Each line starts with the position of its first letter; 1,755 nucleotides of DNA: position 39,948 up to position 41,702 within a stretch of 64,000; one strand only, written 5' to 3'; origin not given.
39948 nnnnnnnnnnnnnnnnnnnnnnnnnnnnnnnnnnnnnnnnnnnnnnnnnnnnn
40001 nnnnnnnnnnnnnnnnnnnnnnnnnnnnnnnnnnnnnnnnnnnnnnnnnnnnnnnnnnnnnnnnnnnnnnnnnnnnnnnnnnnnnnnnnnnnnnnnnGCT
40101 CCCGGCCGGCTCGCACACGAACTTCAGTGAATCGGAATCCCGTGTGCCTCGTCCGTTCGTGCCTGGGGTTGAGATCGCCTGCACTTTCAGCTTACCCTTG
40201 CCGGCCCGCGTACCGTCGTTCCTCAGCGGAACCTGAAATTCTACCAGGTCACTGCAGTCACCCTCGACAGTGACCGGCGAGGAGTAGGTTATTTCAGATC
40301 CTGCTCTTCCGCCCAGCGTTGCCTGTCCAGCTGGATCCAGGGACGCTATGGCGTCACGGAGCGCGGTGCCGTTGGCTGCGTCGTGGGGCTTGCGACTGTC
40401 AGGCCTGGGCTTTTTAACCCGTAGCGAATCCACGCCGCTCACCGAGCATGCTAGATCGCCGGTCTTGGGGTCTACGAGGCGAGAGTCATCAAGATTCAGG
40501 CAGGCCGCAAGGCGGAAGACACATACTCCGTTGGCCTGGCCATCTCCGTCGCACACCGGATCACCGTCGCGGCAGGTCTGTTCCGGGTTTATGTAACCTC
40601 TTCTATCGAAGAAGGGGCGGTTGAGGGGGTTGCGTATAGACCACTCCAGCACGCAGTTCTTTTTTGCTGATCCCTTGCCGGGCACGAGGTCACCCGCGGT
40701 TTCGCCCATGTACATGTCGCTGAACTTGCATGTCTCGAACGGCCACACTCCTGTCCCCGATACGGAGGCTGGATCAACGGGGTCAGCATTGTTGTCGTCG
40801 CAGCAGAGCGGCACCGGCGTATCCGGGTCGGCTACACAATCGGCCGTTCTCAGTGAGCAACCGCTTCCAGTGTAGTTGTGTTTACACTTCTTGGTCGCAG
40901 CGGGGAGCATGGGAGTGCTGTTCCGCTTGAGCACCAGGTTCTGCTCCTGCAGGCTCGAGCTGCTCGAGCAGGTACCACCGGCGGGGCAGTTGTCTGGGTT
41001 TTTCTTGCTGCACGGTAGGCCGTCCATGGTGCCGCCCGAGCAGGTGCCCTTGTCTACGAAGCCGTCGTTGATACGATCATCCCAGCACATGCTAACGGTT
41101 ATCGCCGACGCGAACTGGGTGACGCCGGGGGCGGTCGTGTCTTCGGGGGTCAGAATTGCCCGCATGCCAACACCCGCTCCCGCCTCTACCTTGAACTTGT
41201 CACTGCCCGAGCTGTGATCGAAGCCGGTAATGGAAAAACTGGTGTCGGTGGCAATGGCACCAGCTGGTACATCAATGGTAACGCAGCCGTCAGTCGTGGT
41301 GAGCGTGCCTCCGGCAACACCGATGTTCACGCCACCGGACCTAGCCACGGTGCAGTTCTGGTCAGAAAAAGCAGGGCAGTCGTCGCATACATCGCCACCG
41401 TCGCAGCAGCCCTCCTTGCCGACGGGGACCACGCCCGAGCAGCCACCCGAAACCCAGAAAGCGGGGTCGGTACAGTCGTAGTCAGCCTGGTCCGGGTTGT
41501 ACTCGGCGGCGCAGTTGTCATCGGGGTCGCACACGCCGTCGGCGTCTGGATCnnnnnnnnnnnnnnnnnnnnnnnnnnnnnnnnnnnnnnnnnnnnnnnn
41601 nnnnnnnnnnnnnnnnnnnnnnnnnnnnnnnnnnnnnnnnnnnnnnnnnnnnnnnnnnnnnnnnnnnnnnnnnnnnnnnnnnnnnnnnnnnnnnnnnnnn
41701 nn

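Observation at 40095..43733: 1212-aa secreted FG-GAP beta-propeller protein with near-identical 237-bp tandem repeats encoding Cys-rich modules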

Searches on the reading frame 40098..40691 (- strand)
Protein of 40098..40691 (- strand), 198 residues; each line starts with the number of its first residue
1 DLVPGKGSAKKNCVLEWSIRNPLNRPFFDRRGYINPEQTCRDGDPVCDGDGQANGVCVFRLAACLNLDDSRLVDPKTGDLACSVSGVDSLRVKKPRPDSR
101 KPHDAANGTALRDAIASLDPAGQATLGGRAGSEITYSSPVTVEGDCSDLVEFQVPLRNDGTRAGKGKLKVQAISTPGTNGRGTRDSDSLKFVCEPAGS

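Call 35: find_homologous_proteins(query=A3, max_evalue=0.000001)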
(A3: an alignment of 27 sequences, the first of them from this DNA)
Query A3 (27 sequences) (198 aa, profile of the alignment): 19 proteins with E <= 0.000001 among 7446 candidates.
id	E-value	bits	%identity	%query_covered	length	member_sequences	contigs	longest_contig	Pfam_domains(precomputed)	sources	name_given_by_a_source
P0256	1.2e-62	229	42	99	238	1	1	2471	-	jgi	jgi:hypothetical protein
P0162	2.7e-53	199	45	84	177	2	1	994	-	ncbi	-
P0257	1.5e-50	190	42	98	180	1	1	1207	-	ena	-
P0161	2.7e-50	189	36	97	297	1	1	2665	-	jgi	jgi:hypothetical protein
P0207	1.5e-49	187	32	93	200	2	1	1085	-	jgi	jgi:hypothetical protein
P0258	3.3e-49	185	33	97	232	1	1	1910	-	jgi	jgi:cysteine-rich repeat protein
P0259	1.4e-48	183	32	97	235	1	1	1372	-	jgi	jgi:cysteine-rich repeat protein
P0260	1.2e-43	167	31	97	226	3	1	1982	-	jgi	jgi:cysteine-rich repeat protein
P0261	3.0e-42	163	30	97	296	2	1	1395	-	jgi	jgi:cysteine-rich repeat protein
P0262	5.2e-38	149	38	71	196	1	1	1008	-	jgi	jgi:hypothetical protein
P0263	6.9e-34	135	36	59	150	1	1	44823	-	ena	-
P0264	7.9e-23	99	33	67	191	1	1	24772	-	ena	-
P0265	2.1e-20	91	28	98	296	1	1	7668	-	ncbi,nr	ncbi:MAG TPA: hypothetical protein VEM57_04525, partial [Candidatus Binatus sp.]|nr:hypothetical pro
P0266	4.1e-20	91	28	97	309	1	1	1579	-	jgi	jgi:hypothetical protein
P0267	2.2e-15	75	44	35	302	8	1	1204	-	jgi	jgi:hypothetical protein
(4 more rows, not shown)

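Call 44: search_solved_structures(query=A3, max_evalue=1)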
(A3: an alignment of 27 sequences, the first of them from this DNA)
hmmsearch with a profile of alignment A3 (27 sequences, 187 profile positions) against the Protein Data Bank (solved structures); distinct sequences matched with E-value up to 1: 1.
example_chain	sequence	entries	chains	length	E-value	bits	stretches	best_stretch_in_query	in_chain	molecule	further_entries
6ew1_A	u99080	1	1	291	0.9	12.7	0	27-73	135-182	Filamin-A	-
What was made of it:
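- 40098..40691 (-): Terminal ~198-aa domain, aa 1015-1212. It has 8 conserved Cys and the motifs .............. and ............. It has no Pfam or NCBIfam match and no PDB fold neighbour. PDB sequence search gave nothing (call 44).
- Tried and rejected: Nothing (call 44).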

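Call 47: predict_structure(alignment_id=A4)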
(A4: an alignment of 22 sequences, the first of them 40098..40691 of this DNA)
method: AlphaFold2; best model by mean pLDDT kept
length: 198 residues; sequences in the alignment: 22
mean_pLDDT: 92.8   pTM: 0.88
mean pLDDT of the five models: 92.8, 92.5, 91.9, 91.9, 91.9
residues with pLDDT >= 90: 152; 70-90: 44; 50-70: 2; < 50: 0
segments of 3 or more residues with pLDDT < 50: none
pLDDT, mean of each block of 10 residues (from residue 1): 85 92 89 94 96 98 91 90 89 98 98 94 95 95 86 96 97 89 93 93
secondary structure, 60 per line:
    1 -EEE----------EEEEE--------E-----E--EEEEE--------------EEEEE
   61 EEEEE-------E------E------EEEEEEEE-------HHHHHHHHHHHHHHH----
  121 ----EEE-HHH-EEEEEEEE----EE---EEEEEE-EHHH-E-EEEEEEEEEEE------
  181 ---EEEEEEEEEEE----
elements in order: E2-4 E15-19 E37-41 E56-65 E87-94 H102-116 E125-127 E133-140 E150-155 E164-174 E184-194
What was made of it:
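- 40098..40691 (-): AF2 pLDDT 92.8, pTM 0.88 (call 47).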

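Call 50: fold_search(model_id=the predicted structure, library=pdb)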
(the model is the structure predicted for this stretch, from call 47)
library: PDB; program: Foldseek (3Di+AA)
matches with E <= 10: 659; with E <= 0.001: 0
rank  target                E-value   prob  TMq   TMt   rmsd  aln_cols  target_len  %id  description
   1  8cka_B                7.0e-03  0.72  0.26  0.15   8.6       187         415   10  Deinococcus radidurans HPI S-layer (released 2023-04-19)
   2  8y7v                  2.1e-02  0.60  0.33  0.32  10.3       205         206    7  Crystal structure of CP2c/LSF DNA-binding domain (released 2025-08-06)
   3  4guq_A                3.0e-02  0.21  0.24  0.24  10.8       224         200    9  Structure of mutS139F p73 DNA binding domain complexed with 20BP DNA response element (released 2013-08-14)
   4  1r19_D                5.6e-02  0.14  0.21  0.16  12.5       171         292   11  Crystal Structure Analysis of S.epidermidis adhesin SdrG binding to Fibrinogen (Apo structure) (released 2003-10-28)
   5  7me5                  8.5e-02  0.28  0.25  0.30  10.1       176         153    8  Structure of the extracellular WNT-binding module in Drl-2 (released 2021-10-13)
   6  8k2h_B                8.5e-02  0.21  0.30  0.14  13.2       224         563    9  Crystal structure of Group 2Oligosaccharide/Monosaccharide-releasing beta-N-acetylhexosaminidase NgaAt from Arabidopsi (released 2024-04-24)
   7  1amx                  9.0e-02  0.28  0.29  0.34   7.6       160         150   10  COLLAGEN-BINDING DOMAIN FROM A STAPHYLOCOCCUS AUREUS ADHESIN (released 1998-06-24)
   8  9fap_E                9.6e-02  0.05  0.14  0.10  16.8       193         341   10  CryoEM structure of human full-length alpha1beta3gamma2 GABA(A)R in complex with GARLH4, the TMD of Neuroligin2 and Me (released 2025-07-02)
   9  2qsv                  1.1e-01  0.33  0.27  0.25   7.2       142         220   13  Crystal structure of protein of unknown function from Porphyromonas gingivalis W83 (released 2007-09-25)
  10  5xyr                  1.1e-01  0.21  0.26  0.06  10.4       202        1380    8  Crystal structure of a serine protease from Streptococcus species (released 2018-08-08)
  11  8v3j_D                1.1e-01  0.18  0.26  0.25  11.9       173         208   13  Structure-Based Engineering of a Highly Immunogenic, Conformationally Stabilized FimH Antigen for a Urinary Tract Infe (released 2025-02-05)
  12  8k2i_B                1.2e-01  0.18  0.29  0.14  10.9       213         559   11  Crystal structure of Group 2 Oligosaccharide/Monosaccharide-releasing beta-N-acetylhexosaminidase NgaAt from Arabidops (released 2024-04-24)
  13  3f84_A                1.2e-01  0.16  0.27  0.20  10.6       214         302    9  Structure of fusion complex of major pilin CfaB and major pilin CfaB of CFA/I pilus from ETEC E. coli (released 2009-08-11)
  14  9fdl_A                1.6e-01  0.16  0.22  0.20  11.6       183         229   10  Crystal structure of the catalytic domain of an AA9 lytic polysaccharide monooxygenase from Thermothelomyces thermophi (released 2024-12-25)
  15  9fgb_B                1.6e-01  0.05  0.16  0.11  16.0       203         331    9  Cryo-EM structure of the full-length alpha1beta3gamma2 GABA(A) receptor in SMALPs bound to one PIP2 molecule at chain  (released 2025-06-04)
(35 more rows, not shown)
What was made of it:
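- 40098..40691 (-): Foldseek PDB best E 7e-3 with TM <= 0.33 (call 50).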

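Call 72: fold_search(model_id=the predicted structure, library=viral)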
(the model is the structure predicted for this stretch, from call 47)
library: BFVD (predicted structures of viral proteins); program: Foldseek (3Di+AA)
matches with E <= 10: 330; with E <= 0.001: 0
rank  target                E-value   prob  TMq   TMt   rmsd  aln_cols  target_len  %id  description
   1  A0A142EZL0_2          3.0e-02  0.51  0.28  0.09   8.4       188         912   10  (no name in the UniProt tables at hand)
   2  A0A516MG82            4.6e-02  0.30  0.30  0.31   9.9       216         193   15  (no name in the UniProt tables at hand)
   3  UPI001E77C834         6.6e-02  0.18  0.23  0.24  11.9       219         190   11  (no name look-up for this kind of identifier)
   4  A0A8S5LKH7            9.0e-02  0.23  0.21  0.27  10.5       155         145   11  Uncharacterized protein [Siphoviridae sp. ctnhN1]
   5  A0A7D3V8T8            1.5e-01  0.12  0.25  0.23  11.2       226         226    8  Uncharacterized protein [Fadolivirus FV1/VV64]
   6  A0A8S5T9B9            1.6e-01  0.41  0.36  0.15   6.7       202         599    8  Tail fiber protein [virus sp. ctllZ17]
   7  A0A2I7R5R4            1.8e-01  0.11  0.17  0.25  13.2       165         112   10  (no name in the UniProt tables at hand)
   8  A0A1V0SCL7            2.0e-01  0.18  0.27  0.23   9.3       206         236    7  Uncharacterized protein [Indivirus ILV1]
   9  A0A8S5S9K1            2.0e-01  0.13  0.23  0.15  10.3       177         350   11  Uncharacterized protein [Myoviridae sp. ctByu2]
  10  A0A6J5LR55            2.2e-01  0.09  0.21  0.12  12.8       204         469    9  Concanavalin A-like lectin/glucanases superfamily [uncultured Caudovirales phage]
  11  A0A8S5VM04            2.4e-01  0.15  0.26  0.25   8.9       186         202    8  (no name in the UniProt tables at hand)
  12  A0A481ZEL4            2.5e-01  0.15  0.29  0.29   7.9       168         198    8  Uncharacterized protein [Pithovirus LCPAC404]
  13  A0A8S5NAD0            2.5e-01  0.08  0.20  0.10  12.4       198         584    7  Uncharacterized protein (Fragment) [Siphoviridae sp. ctjd446]
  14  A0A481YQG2            2.9e-01  0.05  0.19  0.19  13.9       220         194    8  Uncharacterized protein [Marseillevirus LCMAC101]
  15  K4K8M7                3.4e-01  0.08  0.21  0.20  11.6       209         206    8  Uncharacterized protein [Abalone herpesvirus (isolate Abalone/Australia/Victoria/2009)]
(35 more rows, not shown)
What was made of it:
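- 40098..40691 (-): BFVD gave nothing (call 72).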

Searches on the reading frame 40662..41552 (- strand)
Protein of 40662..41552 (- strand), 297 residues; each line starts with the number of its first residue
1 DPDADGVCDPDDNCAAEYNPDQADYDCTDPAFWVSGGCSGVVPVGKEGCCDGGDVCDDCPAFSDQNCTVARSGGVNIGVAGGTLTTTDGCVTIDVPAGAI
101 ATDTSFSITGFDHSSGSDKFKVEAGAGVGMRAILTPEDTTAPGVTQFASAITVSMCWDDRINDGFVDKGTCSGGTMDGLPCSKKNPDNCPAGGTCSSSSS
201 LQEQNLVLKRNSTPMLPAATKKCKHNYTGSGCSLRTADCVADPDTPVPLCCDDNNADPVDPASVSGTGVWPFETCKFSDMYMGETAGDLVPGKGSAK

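Call 45: search_solved_structures(query=A5, max_evalue=1)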
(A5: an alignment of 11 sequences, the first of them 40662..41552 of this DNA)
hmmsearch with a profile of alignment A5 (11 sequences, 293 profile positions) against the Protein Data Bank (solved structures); distinct sequences matched with E-value up to 1: 9.
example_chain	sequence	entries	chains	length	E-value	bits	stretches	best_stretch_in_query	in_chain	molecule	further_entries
3fby_A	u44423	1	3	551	2e-06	30.8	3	1-38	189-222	Cartilage oligomeric matrix protein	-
2rhp_A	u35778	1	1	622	0.0019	21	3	1-28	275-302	Thrombospondin-2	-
1yo8_A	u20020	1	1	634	0.0021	20.9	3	1-28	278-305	thrombospondin-2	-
6m3p_E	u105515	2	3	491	0.018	17.8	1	75-155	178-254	Ankyrin-3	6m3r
2kxr_A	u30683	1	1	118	0.02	17.6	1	78-156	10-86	Tight junction protein ZO-1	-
6m3q_E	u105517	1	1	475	0.024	17.4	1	76-166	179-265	Ankyrin-2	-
2kxs_A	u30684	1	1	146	0.039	16.7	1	78-156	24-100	Tight junction protein ZO-1,Myocardial zonula adherens protein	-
4d8o_A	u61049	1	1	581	0.075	15.8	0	76-162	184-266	Ankyrin-2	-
1ux6_A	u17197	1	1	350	0.29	13.9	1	11-28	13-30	THROMBOSPONDIN-1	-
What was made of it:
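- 41349..41552 (-): Thrombospondin type-3-like Ca-binding loop (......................) and the conserved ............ knot, aa 728-795. Profile hit to COMP 2e-6 and TSP-2 2e-3 (call 45).
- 40692..41348 (-): ZU5-like beta-sandwich with Cys-rich insertions, aa ~796-1014. It ends in the motif TCKF-S (F1004-S1005), at the position of the HFS autocleavage motif of PIDD/Nup98. ZU5 profile hits have E ~0.02 (call 45).
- On Thrombospondin type-3 repeat: Profile A5 positions 1-38 hit COMP at 2e-6 and TSP-2 at 2e-3 (call 45).
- On ZU5 superfamily: Profile hits to ankyrin and ZO-1 ZU5 have E 0.02 (call 45).
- Checked: The TSP3-like motif: a profile of the region hits COMP at 2e-6 and thrombospondin-2 at 2e-3 in PDB sequences (call 45).
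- TSP3 and ZU5 profile hits in PDB sequences (call 45).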

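Call 55: predict_structure(alignment_id=A5)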
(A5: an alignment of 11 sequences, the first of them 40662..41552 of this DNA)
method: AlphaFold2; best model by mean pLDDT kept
length: 297 residues; sequences in the alignment: 11
mean_pLDDT: 63.7   pTM: 0.66
mean pLDDT of the five models: 63.7, 62.2, 61.7, 61.7, 60.2
residues with pLDDT >= 90: 5; 70-90: 131; 50-70: 83; < 50: 78
segments of 3 or more residues with pLDDT < 50: 9-11, 15-25, 113-144, 229-231, 256-265, 286-297
pLDDT, mean of each block of 10 residues (from residue 1): 48 46 50 64 61 55 62 78 83 88 73 35 29 41 64 82 79 84 75 79 76 66 56 71 80 55 60 77 53 32
secondary structure, 60 per line:
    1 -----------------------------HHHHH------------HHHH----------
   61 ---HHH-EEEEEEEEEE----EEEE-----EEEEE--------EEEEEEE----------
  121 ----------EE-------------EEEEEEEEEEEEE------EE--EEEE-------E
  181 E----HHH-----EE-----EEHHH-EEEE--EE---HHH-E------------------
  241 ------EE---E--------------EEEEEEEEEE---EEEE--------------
elements in order: H30-34 H47-50 E68-77 E82-85 E91-95 E104-110 E146-158 E169-172 E207-210 E267-276 E280-283
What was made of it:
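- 40692..41348 (-): AF2 model pLDDT 63.7 overall, core 75-88 (call 55).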

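Call 57: fold_search(model_id=the predicted structure, library=pdb)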
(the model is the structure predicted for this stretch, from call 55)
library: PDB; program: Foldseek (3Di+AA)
matches with E <= 10: 119; with E <= 0.001: 0
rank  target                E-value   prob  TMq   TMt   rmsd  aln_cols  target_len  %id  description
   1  3f59_D                2.5e-03  1.00  0.29  0.53  10.1       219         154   10  Crystal structure of ZU5-ANK, the spectrin binding region of human erythroid ankyrin (released 2009-02-24)
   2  3kbu_D                3.0e-03  0.99  0.29  0.51   9.3       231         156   11  Crystal structure of the ankyrin binding domain of human erythroid beta spectrin (repeats 13-15) in complex with the s (released 2010-02-02)
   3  3kbu_C                7.4e-03  1.00  0.19  0.36   5.3        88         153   14  Crystal structure of the ankyrin binding domain of human erythroid beta spectrin (repeats 13-15) in complex with the s (released 2010-02-02)
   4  3g5b                  1.7e-02  0.96  0.30  0.24   9.0       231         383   12  The structure of UNC5b cytoplasmic domain (released 2009-04-07)
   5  4d8o                  1.8e-02  0.97  0.29  0.18  11.3       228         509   14  Crystal Structure of the ankyrin-B ZU5-ZU5-UPA-DD tandem (released 2012-03-28)
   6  3f59_A                2.8e-02  0.96  0.28  0.52  10.1       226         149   10  Crystal structure of ZU5-ANK, the spectrin binding region of human erythroid ankyrin (released 2009-02-24)
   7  2kxs_MODEL_1_A        3.0e-02  0.99  0.20  0.39   5.0        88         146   15  ZO1 ZU5 domain in complex with GRINL1A peptide (released 2011-03-30)
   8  6m3q_E                4.2e-02  0.93  0.29  0.20  10.4       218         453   14  Crystal structure of AnkB/beta4-spectrin complex (released 2020-05-13)
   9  3ud2_A                4.8e-02  0.85  0.29  0.27   9.0       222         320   11  Crystal structure of Selenomethionine ZU5A-ZU5B protein domains of human erythrocyte ankyrin (released 2012-02-22)
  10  3f59_B                5.7e-02  0.97  0.20  0.37   5.0        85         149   14  Crystal structure of ZU5-ANK, the spectrin binding region of human erythroid ankyrin (released 2009-02-24)
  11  6m3p_E                7.3e-02  0.82  0.29  0.21  10.0       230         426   10  Crystal structure of AnkG/beta2-spectrin complex (released 2020-05-13)
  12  3ud2_B                9.2e-02  0.75  0.27  0.26  10.8       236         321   10  Crystal structure of Selenomethionine ZU5A-ZU5B protein domains of human erythrocyte ankyrin (released 2012-02-22)
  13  9mqr_A                1.3e-01  0.47  0.26  0.30   8.8       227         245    7  A8 Fab in complex with CD97 (released 2025-09-24)
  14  3kbt_D                1.7e-01  0.84  0.18  0.34   5.5        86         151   15  Crystal structure of the ankyrin binding domain of human erythroid beta spectrin (repeats 13-15) in complex with the s (released 2010-02-02)
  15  6m3p_C                1.8e-01  0.14  0.23  0.17  22.6       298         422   10  Crystal structure of AnkG/beta2-spectrin complex (released 2020-05-13)
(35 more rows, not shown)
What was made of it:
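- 40692..41348 (-): The top 12 Foldseek PDB hits are all ZU5 domains (call 57).
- On ZU5 superfamily: The top 12 Foldseek PDB hits are ZU5 domains (prob 0.75-1.0, E 2.5e-3 to 9e-2; target-normalised TM 0.18-0.53, highest ~0.52 for the stand-alone ZU5-ANK chains) (call 57).
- ZU5 domains fill the top 12 Foldseek hits (call 57). A ZU5-like fold precedes the terminal domain (call 57).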
